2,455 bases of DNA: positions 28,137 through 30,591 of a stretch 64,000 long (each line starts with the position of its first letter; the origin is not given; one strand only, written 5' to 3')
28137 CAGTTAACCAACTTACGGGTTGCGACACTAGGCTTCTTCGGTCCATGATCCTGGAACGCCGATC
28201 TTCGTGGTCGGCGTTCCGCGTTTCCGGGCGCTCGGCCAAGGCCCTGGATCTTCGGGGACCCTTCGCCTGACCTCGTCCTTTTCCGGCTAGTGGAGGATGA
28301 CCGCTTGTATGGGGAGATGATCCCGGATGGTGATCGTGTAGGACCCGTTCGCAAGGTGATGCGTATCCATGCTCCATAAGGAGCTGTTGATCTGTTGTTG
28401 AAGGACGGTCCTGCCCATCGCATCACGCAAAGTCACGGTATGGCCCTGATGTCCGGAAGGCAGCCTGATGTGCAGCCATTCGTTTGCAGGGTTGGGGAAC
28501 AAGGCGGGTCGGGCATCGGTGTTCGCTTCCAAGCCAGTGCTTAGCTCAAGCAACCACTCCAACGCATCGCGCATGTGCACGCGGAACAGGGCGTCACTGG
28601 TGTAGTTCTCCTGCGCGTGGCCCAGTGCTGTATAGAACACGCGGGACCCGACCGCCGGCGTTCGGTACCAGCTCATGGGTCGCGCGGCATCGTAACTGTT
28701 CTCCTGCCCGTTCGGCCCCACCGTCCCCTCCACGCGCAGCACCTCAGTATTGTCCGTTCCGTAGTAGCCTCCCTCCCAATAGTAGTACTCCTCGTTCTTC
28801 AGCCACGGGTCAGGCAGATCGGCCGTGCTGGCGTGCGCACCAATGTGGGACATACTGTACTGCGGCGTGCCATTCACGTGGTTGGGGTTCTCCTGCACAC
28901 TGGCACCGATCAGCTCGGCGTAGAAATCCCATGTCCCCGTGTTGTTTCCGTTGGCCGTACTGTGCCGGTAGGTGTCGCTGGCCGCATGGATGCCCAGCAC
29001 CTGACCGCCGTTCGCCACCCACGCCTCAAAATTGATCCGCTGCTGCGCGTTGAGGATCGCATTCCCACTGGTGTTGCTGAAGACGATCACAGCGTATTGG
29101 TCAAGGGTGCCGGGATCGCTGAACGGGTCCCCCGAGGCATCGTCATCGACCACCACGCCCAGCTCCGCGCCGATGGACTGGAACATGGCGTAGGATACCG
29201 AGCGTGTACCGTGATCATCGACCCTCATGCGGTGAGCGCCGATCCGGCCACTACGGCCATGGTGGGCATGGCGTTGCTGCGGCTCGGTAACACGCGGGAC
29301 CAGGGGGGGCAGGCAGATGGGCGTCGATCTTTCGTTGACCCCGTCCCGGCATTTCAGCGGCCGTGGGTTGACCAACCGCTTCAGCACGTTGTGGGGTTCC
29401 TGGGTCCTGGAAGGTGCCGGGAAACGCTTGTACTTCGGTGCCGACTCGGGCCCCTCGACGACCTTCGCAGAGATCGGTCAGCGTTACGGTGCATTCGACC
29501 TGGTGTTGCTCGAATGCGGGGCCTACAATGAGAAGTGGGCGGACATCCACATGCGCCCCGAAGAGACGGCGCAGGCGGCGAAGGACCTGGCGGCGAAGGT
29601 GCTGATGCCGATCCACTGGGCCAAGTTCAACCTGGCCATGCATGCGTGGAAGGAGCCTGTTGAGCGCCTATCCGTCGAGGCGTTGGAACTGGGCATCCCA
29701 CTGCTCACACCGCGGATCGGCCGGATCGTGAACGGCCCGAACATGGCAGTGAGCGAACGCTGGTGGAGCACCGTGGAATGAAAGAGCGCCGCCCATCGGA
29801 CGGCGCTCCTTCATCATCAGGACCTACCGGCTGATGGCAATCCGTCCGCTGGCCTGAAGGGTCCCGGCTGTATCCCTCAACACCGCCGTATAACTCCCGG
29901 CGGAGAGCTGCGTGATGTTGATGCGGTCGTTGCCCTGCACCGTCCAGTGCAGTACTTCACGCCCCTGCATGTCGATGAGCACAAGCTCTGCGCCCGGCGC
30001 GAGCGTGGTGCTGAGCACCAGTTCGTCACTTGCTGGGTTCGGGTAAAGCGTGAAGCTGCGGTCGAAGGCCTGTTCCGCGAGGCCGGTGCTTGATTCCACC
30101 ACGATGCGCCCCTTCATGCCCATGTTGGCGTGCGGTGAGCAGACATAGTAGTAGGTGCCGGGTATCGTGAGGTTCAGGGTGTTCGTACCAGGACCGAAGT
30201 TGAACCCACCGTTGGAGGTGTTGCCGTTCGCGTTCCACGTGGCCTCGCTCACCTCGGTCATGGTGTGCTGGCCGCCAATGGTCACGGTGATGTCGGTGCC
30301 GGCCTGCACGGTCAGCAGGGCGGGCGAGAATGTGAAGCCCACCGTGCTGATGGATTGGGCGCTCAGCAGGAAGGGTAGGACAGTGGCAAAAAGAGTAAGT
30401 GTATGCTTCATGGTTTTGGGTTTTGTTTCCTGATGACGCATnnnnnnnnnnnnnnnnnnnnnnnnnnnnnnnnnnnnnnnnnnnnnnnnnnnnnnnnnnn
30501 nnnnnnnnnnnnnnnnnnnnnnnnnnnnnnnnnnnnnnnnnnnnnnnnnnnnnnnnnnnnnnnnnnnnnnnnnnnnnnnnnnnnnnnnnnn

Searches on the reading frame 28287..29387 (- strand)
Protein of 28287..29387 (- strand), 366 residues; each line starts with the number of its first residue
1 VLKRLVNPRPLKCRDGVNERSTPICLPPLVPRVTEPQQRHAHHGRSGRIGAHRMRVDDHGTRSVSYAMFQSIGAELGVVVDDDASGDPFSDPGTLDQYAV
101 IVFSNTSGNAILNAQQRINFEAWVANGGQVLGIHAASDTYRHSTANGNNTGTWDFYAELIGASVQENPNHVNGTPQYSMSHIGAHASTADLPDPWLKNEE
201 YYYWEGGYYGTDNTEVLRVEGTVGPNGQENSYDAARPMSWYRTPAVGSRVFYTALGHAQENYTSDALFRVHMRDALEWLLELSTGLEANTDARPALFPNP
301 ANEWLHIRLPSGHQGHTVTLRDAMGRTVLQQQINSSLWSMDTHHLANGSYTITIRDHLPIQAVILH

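Call 38: search_protein_families(library=pfam, proteins=[window:28287-29387:-], max_evalue=0.001)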
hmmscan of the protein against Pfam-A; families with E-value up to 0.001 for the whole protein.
window:28287-29387:- (366 aa): 2 families
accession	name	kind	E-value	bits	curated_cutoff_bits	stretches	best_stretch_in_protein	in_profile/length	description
PF06283.17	ThuA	-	3.3e-31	109.6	33.4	1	58-278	12-208/209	Trehalose utilisation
PF18962.6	Por_Secre_tail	-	6.1e-08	33.3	27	1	296-356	1-64/75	Secretion system C-terminal sorting domain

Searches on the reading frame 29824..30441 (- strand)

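Call 38: search_protein_families(library=pfam, proteins=[window:29824-30441:-], max_evalue=0.001)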
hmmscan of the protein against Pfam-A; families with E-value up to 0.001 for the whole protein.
window:29824-30441:- (205 aa): 4 families
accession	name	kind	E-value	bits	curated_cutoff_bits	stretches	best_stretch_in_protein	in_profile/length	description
PF00127.26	Copper-bind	-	4.4e-09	37.1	21.2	1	34-116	10-99/99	Copper binding proteins, plastocyanin/azurin family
PF18962.6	Por_Secre_tail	-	3e-07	31.1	27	1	132-192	1-66/75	Secretion system C-terminal sorting domain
PF23509.1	MSMEG_3727_PQQ-assoc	-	0.00044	20.1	27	1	33-118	51-137/152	MSMEG_3727, PQQ-associated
PF13473.12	Cupredoxin_1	-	0.00047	20.6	27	0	37-115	31-104/104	Cupredoxin-like domain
